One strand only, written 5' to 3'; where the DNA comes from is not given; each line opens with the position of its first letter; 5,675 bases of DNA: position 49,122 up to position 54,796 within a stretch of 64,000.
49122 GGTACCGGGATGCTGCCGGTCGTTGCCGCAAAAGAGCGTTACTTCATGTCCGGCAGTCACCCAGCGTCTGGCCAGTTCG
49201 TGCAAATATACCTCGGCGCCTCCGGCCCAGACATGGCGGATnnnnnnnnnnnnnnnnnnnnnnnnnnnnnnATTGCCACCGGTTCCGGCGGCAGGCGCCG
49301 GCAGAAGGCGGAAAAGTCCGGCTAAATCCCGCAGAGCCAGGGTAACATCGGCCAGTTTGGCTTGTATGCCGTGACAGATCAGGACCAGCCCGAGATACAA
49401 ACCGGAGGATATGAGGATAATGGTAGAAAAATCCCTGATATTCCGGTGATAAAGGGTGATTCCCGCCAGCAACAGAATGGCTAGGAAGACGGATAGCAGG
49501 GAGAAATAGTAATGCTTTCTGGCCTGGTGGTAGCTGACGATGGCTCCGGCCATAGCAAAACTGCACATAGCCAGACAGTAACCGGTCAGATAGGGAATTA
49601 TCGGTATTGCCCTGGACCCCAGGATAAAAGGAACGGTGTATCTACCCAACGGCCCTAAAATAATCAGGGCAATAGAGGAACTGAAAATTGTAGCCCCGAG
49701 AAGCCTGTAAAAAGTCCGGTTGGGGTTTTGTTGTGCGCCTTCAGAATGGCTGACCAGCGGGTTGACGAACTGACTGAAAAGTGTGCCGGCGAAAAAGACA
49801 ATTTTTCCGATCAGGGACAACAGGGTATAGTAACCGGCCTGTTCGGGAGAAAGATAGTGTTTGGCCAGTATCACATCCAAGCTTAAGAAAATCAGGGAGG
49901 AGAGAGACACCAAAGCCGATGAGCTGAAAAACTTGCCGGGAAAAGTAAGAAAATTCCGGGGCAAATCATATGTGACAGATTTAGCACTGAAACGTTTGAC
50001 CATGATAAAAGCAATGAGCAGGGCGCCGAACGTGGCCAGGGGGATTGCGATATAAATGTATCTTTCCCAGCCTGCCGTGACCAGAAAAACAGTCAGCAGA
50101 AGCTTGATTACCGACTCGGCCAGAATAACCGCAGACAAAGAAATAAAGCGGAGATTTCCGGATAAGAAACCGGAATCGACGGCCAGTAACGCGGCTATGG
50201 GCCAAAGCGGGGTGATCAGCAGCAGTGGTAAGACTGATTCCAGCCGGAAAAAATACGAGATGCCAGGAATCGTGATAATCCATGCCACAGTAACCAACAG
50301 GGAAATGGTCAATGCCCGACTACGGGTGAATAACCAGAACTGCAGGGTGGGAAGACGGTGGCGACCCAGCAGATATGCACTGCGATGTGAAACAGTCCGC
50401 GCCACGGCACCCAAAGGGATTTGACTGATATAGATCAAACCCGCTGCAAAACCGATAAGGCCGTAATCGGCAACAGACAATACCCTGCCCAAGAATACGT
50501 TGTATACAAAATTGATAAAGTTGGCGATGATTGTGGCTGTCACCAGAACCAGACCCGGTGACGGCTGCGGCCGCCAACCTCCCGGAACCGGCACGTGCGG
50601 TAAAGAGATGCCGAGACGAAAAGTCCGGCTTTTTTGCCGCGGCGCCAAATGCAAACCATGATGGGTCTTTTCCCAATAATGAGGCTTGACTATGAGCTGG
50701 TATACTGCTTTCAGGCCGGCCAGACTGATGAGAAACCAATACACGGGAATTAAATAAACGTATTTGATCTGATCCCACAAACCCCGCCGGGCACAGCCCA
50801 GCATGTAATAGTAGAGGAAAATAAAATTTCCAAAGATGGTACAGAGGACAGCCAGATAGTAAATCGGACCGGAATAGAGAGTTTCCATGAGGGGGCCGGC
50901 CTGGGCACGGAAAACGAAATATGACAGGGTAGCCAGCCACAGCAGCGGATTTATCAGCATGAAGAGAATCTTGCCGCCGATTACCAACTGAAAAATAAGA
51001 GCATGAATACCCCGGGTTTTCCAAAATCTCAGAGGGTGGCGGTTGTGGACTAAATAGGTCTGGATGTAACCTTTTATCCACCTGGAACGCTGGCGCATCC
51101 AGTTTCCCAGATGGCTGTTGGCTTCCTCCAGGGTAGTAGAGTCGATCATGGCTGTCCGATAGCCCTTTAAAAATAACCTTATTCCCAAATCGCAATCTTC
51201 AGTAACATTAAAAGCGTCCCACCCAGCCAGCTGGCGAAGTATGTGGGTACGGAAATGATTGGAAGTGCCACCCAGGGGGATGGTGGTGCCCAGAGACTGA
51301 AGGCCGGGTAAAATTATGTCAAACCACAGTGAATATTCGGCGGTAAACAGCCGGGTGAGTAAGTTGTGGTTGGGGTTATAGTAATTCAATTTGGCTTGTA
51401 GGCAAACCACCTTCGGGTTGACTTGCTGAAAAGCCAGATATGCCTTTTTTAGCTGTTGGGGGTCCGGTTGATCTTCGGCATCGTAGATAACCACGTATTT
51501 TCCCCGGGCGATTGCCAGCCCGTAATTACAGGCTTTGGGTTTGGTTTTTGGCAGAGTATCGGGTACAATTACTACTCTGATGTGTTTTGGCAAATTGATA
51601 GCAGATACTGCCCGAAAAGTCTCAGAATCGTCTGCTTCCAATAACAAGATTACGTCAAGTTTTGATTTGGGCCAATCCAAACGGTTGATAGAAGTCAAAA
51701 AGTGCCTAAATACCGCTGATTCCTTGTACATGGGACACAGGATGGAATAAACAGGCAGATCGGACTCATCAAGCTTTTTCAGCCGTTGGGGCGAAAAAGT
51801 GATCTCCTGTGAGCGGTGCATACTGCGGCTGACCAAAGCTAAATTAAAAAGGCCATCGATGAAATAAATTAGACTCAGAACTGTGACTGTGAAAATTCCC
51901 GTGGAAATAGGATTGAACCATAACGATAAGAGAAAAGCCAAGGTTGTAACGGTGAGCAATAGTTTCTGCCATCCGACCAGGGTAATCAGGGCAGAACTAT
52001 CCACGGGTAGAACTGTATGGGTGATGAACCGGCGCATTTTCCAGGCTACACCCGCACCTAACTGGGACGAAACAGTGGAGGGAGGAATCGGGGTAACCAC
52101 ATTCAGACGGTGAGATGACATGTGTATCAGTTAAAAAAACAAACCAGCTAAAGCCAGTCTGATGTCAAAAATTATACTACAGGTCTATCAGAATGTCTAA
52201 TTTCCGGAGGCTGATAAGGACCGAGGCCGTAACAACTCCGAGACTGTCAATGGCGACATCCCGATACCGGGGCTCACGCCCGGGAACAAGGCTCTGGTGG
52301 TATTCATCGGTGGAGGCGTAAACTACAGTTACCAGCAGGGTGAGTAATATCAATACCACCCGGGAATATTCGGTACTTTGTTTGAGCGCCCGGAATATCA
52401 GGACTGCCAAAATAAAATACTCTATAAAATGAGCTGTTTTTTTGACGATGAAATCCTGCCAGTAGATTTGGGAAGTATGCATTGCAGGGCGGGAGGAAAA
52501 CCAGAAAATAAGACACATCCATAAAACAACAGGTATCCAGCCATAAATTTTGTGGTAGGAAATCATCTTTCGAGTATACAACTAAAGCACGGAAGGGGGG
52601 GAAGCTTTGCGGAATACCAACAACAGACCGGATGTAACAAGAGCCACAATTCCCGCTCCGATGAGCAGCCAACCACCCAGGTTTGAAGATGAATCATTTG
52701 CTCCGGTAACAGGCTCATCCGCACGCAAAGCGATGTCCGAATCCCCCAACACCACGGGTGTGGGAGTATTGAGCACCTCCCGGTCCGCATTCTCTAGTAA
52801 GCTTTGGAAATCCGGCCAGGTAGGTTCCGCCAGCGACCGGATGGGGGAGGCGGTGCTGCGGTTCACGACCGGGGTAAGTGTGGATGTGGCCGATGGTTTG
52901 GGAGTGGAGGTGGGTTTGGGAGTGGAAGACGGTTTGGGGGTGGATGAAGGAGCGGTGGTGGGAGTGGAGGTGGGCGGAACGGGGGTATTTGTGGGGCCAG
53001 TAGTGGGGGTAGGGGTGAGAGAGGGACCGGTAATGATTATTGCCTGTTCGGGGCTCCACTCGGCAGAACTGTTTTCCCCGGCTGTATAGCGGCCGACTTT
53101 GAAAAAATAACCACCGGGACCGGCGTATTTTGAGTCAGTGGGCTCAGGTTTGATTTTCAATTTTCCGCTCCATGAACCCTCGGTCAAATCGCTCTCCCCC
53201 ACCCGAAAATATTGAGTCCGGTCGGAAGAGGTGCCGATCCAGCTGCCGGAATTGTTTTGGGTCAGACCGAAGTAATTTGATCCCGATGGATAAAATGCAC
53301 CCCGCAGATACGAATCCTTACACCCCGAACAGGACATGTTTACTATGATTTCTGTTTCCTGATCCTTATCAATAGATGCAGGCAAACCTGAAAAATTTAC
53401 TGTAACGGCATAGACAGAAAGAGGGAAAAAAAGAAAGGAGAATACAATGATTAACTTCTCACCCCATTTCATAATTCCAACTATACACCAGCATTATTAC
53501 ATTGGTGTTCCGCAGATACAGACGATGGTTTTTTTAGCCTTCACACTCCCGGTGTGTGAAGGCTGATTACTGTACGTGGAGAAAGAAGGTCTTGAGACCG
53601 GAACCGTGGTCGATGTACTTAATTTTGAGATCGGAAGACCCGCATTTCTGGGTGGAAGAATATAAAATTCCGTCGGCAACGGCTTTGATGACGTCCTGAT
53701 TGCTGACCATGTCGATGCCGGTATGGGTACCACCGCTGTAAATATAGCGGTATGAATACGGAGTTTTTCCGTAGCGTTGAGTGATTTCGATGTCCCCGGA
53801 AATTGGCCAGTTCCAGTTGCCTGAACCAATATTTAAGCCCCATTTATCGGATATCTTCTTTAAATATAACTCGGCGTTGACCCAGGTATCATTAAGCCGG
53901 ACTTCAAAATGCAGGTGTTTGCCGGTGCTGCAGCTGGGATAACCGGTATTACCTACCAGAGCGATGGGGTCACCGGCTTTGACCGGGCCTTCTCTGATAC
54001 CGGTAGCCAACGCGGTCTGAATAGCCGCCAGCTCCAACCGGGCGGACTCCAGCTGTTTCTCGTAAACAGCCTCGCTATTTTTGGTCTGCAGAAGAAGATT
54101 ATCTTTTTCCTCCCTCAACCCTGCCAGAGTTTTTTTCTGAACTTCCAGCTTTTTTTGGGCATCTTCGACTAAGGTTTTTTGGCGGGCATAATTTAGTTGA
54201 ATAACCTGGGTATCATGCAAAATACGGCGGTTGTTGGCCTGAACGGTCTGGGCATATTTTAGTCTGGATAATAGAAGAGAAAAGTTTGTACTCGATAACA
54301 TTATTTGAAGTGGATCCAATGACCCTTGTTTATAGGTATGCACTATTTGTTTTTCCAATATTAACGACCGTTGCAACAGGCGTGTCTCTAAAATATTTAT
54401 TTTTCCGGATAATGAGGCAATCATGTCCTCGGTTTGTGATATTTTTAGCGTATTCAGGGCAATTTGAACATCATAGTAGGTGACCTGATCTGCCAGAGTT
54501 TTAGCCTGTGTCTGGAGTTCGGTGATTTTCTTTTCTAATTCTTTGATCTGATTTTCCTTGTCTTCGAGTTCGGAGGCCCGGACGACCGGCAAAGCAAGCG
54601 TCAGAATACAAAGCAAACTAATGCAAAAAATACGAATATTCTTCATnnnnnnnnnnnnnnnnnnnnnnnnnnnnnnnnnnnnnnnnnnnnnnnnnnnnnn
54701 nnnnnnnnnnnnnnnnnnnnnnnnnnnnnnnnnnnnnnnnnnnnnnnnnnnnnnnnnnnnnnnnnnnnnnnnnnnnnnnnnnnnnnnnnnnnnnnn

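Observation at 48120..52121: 1333-aa single polypeptide combining a processive GT2 synthase domain, a Wzx/MOP-like multi-TM domain and a GT4 domain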

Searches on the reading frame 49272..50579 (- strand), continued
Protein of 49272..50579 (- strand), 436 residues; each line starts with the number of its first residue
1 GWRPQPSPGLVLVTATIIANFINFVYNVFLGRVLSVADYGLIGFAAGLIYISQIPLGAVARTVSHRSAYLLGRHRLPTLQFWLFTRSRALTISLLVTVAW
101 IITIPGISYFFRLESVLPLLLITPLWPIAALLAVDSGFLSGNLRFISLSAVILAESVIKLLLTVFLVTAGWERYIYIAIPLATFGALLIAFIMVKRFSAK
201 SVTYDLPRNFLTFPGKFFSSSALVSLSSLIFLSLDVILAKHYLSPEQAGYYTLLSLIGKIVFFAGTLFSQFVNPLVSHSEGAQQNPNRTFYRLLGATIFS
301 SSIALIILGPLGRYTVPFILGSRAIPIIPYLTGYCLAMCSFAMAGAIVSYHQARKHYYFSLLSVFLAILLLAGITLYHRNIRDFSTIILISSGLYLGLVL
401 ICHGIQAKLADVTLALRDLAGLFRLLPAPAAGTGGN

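Call 70: list_cluster_members(proteins=[P0123, P0124, P0126, P0137, P0142, P0162, P0223, P0125, P0131, P0155])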
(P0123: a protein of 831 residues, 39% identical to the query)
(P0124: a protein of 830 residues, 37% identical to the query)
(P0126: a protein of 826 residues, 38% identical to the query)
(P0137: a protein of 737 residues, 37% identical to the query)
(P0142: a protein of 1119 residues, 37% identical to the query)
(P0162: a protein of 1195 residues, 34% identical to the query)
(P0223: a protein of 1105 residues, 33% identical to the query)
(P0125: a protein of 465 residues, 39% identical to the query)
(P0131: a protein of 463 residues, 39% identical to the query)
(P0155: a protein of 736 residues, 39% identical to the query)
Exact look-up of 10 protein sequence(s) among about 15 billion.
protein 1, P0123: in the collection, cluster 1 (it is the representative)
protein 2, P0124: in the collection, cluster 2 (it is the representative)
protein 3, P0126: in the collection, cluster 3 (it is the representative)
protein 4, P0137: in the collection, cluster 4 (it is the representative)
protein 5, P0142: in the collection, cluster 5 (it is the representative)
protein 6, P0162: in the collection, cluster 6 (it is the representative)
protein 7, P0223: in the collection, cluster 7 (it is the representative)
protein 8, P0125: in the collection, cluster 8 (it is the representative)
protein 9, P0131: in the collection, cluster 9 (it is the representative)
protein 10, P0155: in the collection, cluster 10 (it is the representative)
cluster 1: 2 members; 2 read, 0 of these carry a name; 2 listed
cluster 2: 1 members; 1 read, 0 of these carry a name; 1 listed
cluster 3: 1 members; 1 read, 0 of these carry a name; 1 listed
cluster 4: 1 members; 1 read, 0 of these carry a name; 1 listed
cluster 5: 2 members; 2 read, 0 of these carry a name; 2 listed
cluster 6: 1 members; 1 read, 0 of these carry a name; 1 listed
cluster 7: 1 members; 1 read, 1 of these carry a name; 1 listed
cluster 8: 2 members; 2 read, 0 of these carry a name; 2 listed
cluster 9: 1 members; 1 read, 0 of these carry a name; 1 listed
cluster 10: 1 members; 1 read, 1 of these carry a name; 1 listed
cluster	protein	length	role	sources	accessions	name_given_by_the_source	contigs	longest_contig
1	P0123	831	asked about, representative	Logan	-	-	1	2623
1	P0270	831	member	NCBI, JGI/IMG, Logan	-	-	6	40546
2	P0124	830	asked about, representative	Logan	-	-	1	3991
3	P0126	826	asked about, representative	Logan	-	-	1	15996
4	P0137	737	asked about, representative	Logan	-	-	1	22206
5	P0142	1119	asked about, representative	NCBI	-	-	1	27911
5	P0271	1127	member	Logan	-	-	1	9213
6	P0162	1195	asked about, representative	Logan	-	-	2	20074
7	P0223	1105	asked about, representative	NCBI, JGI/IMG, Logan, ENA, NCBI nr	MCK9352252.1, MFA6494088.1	MAG: glycosyltransferase [Candidatus Paceibacterota bacterium] | glycosyltransferase involved in cell wall biosynthesis/O-antigen/teichoic acid export ... | glycosyltransferase [Candidatus Paceibacterota bacterium]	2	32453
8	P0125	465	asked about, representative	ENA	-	-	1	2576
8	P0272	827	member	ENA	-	-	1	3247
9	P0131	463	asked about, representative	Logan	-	-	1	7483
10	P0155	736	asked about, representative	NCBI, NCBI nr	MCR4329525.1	MAG: glycosyltransferase [Candidatus Roizmanbacteria bacterium] | glycosyltransferase [Candidatus Roizmanbacteria bacterium]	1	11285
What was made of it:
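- Tried and rejected: Source names for the two-domain relatives (call 70).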

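Call 71: find_encoding_contigs(protein=P0270, flank=10000, max_places=1)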
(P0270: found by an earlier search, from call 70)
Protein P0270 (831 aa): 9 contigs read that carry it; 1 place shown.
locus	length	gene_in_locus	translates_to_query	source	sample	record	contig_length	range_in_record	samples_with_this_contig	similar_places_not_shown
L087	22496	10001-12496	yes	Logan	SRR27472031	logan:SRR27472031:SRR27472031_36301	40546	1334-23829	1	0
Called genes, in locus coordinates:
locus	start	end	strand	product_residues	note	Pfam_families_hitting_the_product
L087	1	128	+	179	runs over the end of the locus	-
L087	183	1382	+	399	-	PF05496:RuvB_N, PF01637:ATPase_2 (faint), PF13401:AAA_22 (faint), PF00004:AAA, PF16193:AAA_assoc_2, PF12002:MgsA_C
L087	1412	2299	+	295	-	PF00561:Abhydrolase_1 (weak), PF12146:Hydrolase_4, PF12697:Abhydrolase_6 (faint), PF00326:Peptidase_S9 (weak)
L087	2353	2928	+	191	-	PF04307:YdjM, PF00882:Zn_dep_PLPC (weak)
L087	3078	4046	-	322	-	PF00768:Peptidase_S11, PF13354:Beta-lactamase2 (weak)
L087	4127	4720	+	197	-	PF13489:Methyltransf_23, PF07021:MetW, PF13847:Methyltransf_31, PF08241:Methyltransf_11, PF08242:Methyltransf_12, PF13649:Methyltransf_25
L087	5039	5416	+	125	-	PF00076:RRM_1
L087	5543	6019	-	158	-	-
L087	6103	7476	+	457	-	PF08245:Mur_ligase_M, PF02875:Mur_ligase_C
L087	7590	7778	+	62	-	PF12728:HTH_17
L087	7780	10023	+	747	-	PF00535:Glycos_transf_2, PF10111:Glyco_tranf_2_2 (weak), PF13506:Glyco_transf_21 (faint), PF13641:Glyco_tranf_2_3, PF00535:Glycos_transf_2, PF13632:Glyco_trans_2_3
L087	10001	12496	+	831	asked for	PF13439:Glyco_transf_4, PF13579:Glyco_trans_4_4, PF20706:GT4-conflict, PF00534:Glycos_transf_1, PF13692:Glyco_trans_1_4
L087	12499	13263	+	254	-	PF01522:Polysacc_deac_1, PF10096:DUF2334 (weak)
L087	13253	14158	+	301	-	PF00535:Glycos_transf_2, PF13641:Glyco_tranf_2_3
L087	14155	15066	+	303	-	PF00535:Glycos_transf_2, PF13641:Glyco_tranf_2_3, PF13632:Glyco_trans_2_3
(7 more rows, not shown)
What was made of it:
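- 50565..50651 (-): Inter-module linker (aa ~491-519). It is rich in Pro, Gly and Arg and is predicted to be disordered. Split genes break at this point (call 71).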

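Call 72: find_encoding_contigs(protein=P0137, flank=10000, max_places=1)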
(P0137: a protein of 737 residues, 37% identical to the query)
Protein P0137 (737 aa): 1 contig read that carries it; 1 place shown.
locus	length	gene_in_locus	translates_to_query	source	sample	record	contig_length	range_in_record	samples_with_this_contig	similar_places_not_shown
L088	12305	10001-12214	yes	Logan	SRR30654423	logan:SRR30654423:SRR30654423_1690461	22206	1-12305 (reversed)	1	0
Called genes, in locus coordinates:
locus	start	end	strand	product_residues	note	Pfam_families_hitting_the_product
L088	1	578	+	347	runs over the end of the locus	-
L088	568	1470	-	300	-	PF14023:Bestrophin-like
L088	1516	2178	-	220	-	PF06197:DUF998 (weak)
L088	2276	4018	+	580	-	PF16927:HisKA_7TM, PF00512:HisKA, PF02518:HATPase_c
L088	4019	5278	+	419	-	PF13439:Glyco_transf_4, PF13579:Glyco_trans_4_4, PF20706:GT4-conflict (weak), PF00534:Glycos_transf_1, PF13692:Glyco_trans_1_4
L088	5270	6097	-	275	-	-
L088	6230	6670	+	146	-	PF02308:MgtC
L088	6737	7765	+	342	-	-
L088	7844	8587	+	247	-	-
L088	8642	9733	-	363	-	PF13473:Cupredoxin_1, PF00127:Copper-bind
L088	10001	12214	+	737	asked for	PF01943:Polysacc_synt (weak), PF13641:Glyco_tranf_2_3, PF00535:Glycos_transf_2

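Call 73: find_encoding_contigs(protein=P0162, flank=10000, max_places=1)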
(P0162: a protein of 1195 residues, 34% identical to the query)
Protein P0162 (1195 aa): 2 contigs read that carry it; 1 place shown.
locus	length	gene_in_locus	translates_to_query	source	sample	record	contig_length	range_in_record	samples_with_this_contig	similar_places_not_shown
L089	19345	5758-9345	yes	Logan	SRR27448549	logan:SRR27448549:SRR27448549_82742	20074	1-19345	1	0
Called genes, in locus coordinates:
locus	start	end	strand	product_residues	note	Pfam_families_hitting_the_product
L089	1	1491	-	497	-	?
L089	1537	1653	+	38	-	-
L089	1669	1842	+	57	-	-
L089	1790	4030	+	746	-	PF00535:Glycos_transf_2, PF13641:Glyco_tranf_2_3 (weak), PF13506:Glyco_transf_21, PF00535:Glycos_transf_2, PF13641:Glyco_tranf_2_3, PF13632:Glyco_trans_2_3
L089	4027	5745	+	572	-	PF13231:PMT_2 (weak)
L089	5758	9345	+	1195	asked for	PF13439:Glyco_transf_4, PF13579:Glyco_trans_4_4, PF20706:GT4-conflict, PF00534:Glycos_transf_1, PF13524:Glyco_trans_1_2 (weak), PF13692:Glyco_trans_1_4, PF13480:Acetyltransf_6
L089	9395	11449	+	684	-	PF00535:Glycos_transf_2, PF13641:Glyco_tranf_2_3, PF13439:Glyco_transf_4, PF00534:Glycos_transf_1, PF20706:GT4-conflict (weak), PF13692:Glyco_trans_1_4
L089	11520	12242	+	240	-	PF02585:PIG-L (weak)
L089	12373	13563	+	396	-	PF01341:Glyco_hydro_6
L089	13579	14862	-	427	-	PF14397:ATPgrasp_ST, PF02655:ATP-grasp_3 (faint), PF08443:RimK (faint), PF05618:RimB-like (faint), PF13650:Asp_protease_2 (weak), PF13975:gag-asp_proteas (weak)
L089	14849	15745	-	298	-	PF14402:7TM_transglut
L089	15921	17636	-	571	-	-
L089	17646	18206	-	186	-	PF07638:Sigma70_ECF (weak), PF04542:Sigma70_r2, PF08281:Sigma70_r4_2, PF04545:Sigma70_r4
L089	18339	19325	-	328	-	-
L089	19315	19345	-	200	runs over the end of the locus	PF04542:Sigma70_r2, PF08281:Sigma70_r4_2, PF04545:Sigma70_r4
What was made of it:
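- Split operons exist as GT2n-GT2syn | MOP-GT4 (call 71) and as GT2n-GT2syn | GT-C | MOP-GT4-Acetyltransf_6 | GT2+GT4 | PIG-L (call 73). Split versions do exist in some genomes, breaking at the GT2syn|MOP junction (calls 71, 73).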

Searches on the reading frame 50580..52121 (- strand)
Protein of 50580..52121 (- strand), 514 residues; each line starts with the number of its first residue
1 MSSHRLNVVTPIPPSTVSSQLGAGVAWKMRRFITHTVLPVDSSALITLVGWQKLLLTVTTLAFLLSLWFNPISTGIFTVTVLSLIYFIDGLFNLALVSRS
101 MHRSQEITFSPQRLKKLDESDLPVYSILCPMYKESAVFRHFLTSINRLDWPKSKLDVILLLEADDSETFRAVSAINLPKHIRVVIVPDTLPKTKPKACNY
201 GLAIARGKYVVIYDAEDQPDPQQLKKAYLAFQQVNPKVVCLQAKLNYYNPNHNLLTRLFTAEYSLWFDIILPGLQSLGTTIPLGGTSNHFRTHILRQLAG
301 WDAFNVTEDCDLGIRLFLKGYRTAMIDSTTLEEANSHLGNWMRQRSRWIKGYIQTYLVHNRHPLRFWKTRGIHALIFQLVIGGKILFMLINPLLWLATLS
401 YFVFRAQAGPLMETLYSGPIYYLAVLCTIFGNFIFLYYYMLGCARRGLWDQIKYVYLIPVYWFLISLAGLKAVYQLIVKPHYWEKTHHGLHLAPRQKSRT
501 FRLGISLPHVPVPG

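Call 17: search_solved_structures(query=window:50580-52121:-, max_evalue=0.01)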
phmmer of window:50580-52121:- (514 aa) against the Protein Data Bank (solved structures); distinct sequences matched with E-value up to 0.01: 8.
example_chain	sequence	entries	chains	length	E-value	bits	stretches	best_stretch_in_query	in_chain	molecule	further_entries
5ej1_A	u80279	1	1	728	2.4e-08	36.3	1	116-407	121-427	Putative cellulose synthase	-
4hg6_A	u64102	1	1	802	3.1e-08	35.9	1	116-408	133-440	Cellulose Synthase Subunit A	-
4p00_A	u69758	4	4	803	3.1e-08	35.9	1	116-408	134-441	Cellulose Synthase A subunit | Cellulose Synthase subunit A | Putative cellulose synthase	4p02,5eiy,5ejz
6yv7_B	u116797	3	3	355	1.9e-05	26.6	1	122-325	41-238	Glycosyl transferase, family 2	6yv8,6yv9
6yv7_A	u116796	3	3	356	2e-05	26.6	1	122-325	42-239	Glycosyl transferase, family 2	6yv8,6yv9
5tze_C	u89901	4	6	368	0.00037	22.4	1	125-240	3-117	Glycosyl transferase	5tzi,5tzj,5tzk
5tz8_A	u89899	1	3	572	0.00079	21.3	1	125-240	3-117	Glycosyl transferase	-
9jma_A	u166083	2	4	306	0.0012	20.7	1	125-225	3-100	GalNAc(5)-diNAcBac-PP-undecaprenol beta-1,3-glucosyltransferase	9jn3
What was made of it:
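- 50652..51980 (-): GT2 synthase core (aa ~48-490). It comprises two N-terminal TM helices (aa ~54-97), the GT-A catalytic domain, an interface helix carrying QRSRW, and C-terminal TM/interface helices. It ends with the invariant motif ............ Sequence match to BcsA, E 2e-8 (call 17).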

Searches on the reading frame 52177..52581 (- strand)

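Call 20: search_protein_families(library=pfam, proteins=[window:52177-52581:-], max_evalue=0.01)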
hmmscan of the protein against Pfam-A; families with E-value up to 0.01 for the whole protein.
window:52177-52581:- (134 aa): 1 family
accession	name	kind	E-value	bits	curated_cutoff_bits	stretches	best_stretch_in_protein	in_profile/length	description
PF04892.17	VanZ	-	2.7e-16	60.8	30.1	1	15-125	2-124/126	VanZ like family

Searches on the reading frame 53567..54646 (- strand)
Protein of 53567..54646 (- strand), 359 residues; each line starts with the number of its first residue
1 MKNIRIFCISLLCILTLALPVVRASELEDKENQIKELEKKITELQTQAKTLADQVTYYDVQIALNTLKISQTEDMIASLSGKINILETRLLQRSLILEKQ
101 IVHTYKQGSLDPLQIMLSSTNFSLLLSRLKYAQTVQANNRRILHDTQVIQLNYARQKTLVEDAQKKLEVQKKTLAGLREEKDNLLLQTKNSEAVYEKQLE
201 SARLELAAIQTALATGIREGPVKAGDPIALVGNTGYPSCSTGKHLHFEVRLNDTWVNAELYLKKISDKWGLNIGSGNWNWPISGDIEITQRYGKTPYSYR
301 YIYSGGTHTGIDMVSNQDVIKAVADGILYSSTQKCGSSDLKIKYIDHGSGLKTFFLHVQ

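Call 8: search_protein_families(library=pfam, proteins=[window:53567-54646:-], max_evalue=0.001)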
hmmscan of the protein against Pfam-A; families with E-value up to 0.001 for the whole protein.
window:53567-54646:- (359 aa): 2 families
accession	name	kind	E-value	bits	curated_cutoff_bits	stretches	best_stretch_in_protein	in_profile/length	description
PF01551.29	Peptidase_M23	-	8.5e-12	45.6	28.7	1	221-257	62-95/96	Peptidase family M23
PF24568.1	CC_PcsB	-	7.4e-06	26.2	27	1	83-146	1-65/75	Peptidoglycan hydrolase PcsB, coiled-coil domain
